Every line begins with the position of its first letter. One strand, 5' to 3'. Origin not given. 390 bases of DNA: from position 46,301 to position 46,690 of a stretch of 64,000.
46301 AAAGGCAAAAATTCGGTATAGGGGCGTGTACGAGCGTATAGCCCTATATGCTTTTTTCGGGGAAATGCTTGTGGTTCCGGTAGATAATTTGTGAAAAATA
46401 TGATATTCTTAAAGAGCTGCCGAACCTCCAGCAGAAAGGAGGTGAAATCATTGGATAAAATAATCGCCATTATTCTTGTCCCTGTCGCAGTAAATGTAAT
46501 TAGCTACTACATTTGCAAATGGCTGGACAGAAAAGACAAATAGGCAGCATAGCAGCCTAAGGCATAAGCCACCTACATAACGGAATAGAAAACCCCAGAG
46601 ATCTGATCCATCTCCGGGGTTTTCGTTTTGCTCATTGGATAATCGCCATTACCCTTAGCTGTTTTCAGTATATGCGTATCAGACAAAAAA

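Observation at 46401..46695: Fst/par-like type I toxin-antitoxin module in the post-lysin intergenic island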

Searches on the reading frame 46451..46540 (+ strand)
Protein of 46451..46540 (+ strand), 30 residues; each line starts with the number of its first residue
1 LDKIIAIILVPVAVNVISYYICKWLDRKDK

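Call 3: search_protein_families(library=pfam, proteins=[window:46451-46540:+], max_evalue=10)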
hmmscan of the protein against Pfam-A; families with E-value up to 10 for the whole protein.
seq(30 aa): 1 family
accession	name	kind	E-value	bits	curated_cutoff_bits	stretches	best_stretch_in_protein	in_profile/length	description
PF15050.11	SCIMP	-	0.024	15.5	27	1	5-29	14-38/132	SCIMP protein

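Call 4: search_protein_families(library=ncbifam, proteins=[window:46451-46540:+], max_evalue=10)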
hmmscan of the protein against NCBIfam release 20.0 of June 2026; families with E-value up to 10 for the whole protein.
seq(30 aa): 1 family
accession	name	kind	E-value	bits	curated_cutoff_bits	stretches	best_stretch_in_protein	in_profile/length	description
NF002567.0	PRK02201.1-2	equivalog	0.11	11.1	452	1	5-29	552-576/651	membrane protein insertase YidC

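Call 20: search_protein_families(library=pfam, alignment_id=A1, max_evalue=1)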
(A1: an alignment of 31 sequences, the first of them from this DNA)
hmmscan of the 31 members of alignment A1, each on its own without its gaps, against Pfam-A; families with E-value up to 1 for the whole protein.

A. member 1, seq(30 aa): 1 family
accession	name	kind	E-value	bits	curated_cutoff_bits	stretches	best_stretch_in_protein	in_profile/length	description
PF15050.11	SCIMP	-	0.024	15.5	27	1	5-29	14-38/132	SCIMP protein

B. families by the number of members that match (of 31 scanned): 18 families
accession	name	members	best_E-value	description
PF16083.10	Phage_holin_3_3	14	0.0099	LydA holin phage, holin superfamily III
PF09527.15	ATPase_gene1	7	0.016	Putative F0F1-ATPase subunit Ca2+/Mg2+ transporter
PF09926.15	DUF2158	7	0.11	Uncharacterized small protein (DUF2158)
PF13940.11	Ldr_toxin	6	0.03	Toxin Ldr, type I toxin-antitoxin system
PF15050.11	SCIMP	5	0.0096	SCIMP protein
PF18422.6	TNFR_16_TM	3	0.02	Tumor necrosis factor receptor member 16 trans-membrane domain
PF08018.16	Antimicrobial_1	2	0.00042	Frog antimicrobial peptide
PF12822.12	ECF_trnsprt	2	0.01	ECF transporter, substrate-specific component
PF09335.16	VTT_dom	2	0.017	VTT domain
PF09682.15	Phage_holin_6_1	2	0.1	Bacteriophage holin of superfamily 6 (Holin_LLH)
PF09835.14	DUF2062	2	0.12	Uncharacterized protein conserved in bacteria (DUF2062)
PF06570.16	DUF1129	2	0.16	Protein of unknown function (DUF1129)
PF02937.20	COX6C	1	0.039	Cytochrome c oxidase subunit VIc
PF05313.17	Pox_P21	1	0.081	Poxvirus P21 membrane protein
PF15932.10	DUF4748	1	0.098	Domain of unknown function (DUF4748)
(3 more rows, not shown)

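Call 21: search_protein_families(library=ncbifam, alignment_id=A1, max_evalue=1)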
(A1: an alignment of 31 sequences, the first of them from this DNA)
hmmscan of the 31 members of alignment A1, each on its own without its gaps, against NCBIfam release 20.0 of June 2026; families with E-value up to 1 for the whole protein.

A. member 1, seq(30 aa): 1 family
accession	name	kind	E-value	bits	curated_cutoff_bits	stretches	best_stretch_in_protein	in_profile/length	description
NF002567.0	PRK02201.1-2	equivalog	0.11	11.1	452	1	5-29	552-576/651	membrane protein insertase YidC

B. families by the number of members that match (of 31 scanned): 9 families
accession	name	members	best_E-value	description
NF047374.1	CD_typeI_toxin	23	0.0012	type I toxin-antitoxin system toxin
NF007332.0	PRK09821.1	13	0.014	GntP family transporter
NF033608.1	type_I_tox_Fst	4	0.058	type I toxin-antitoxin system Fst family toxin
TIGR00807.1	malonate_madL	2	0.05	malonate transporter subunit MadL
NF047378.1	photo_II_Psb35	1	0.045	photosystem II assembly protein Psb35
TIGR01673.1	holin_LLH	1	0.062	phage holin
NF002567.0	PRK02201.1-2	1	0.11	membrane protein insertase YidC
TIGR00836.1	amt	1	0.11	ammonium transporter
NF053592.1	HK_near_YfiR_like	1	0.14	sensor histidine kinase, YfiR-like protein-associated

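Call 46: search_solved_structures(query=A1, max_evalue=10, show_alignments=3)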
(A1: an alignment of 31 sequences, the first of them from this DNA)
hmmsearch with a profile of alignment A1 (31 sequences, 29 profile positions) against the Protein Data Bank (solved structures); distinct sequences matched with E-value up to 10: 2.
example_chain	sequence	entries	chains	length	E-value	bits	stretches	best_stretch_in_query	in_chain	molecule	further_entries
5h35_C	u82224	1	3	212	0.89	12.5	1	8-26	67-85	Membrane protein TRIC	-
5wtr_A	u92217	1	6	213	0.91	12.5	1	8-26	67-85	Uncharacterized protein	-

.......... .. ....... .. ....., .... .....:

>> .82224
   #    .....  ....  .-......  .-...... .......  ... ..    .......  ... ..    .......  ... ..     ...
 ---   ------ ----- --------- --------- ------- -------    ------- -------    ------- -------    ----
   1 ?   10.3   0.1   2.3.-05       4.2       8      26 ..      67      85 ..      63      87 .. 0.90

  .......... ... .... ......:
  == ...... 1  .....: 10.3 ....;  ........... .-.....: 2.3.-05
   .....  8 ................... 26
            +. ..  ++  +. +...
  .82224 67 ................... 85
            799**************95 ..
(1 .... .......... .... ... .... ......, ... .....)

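Call 56: find_encoding_contigs(protein=window:46451-46540:+, flank=8000, max_places=6)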
Protein seq(30 aa) (30 aa): no gene with exactly this product is on record in the collection.

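Call 58: search_protein_representatives(alignment_id=A4)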
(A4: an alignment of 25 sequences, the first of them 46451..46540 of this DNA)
Query: 25 sequences, 29 profile positions. Proteins with E-value up to 0.001 (for the whole library): 1412; up to 1e-10: 84; up to 1e-30: 0. The best 150 are listed.
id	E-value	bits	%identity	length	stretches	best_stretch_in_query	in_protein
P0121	3.2e-20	87.4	-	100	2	5-29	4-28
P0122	1.4e-19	85.4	-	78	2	5-27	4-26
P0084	1.0e-15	73.0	-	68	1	1-27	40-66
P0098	2.2e-15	72.0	-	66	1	1-29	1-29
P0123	2.3e-15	71.9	-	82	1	1-28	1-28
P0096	2.6e-15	71.7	-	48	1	1-29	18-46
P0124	4.8e-15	70.9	-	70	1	1-28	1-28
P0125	1.0e-14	69.8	-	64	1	1-27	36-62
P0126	1.3e-14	69.5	-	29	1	1-29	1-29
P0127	1.9e-14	69.0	-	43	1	1-25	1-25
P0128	3.2e-14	68.2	-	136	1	1-29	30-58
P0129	3.8e-14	68.0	-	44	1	2-29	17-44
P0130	7.8e-14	67.0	-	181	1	3-29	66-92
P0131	1.2e-13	66.4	-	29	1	1-26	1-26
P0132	1.6e-13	66.0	-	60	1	3-29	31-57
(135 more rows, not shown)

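Call 76: search_protein_families(library=phrogs, proteins=[window:46451-46540:+], max_evalue=1)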
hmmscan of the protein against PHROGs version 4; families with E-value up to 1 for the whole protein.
seq(30 aa): 2 families
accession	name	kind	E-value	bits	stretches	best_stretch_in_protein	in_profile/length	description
phrog_8633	-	unknown function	0.031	15.2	1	7-30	14-38/39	-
phrog_738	-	unknown function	0.078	14.3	1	1-26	1-26/52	-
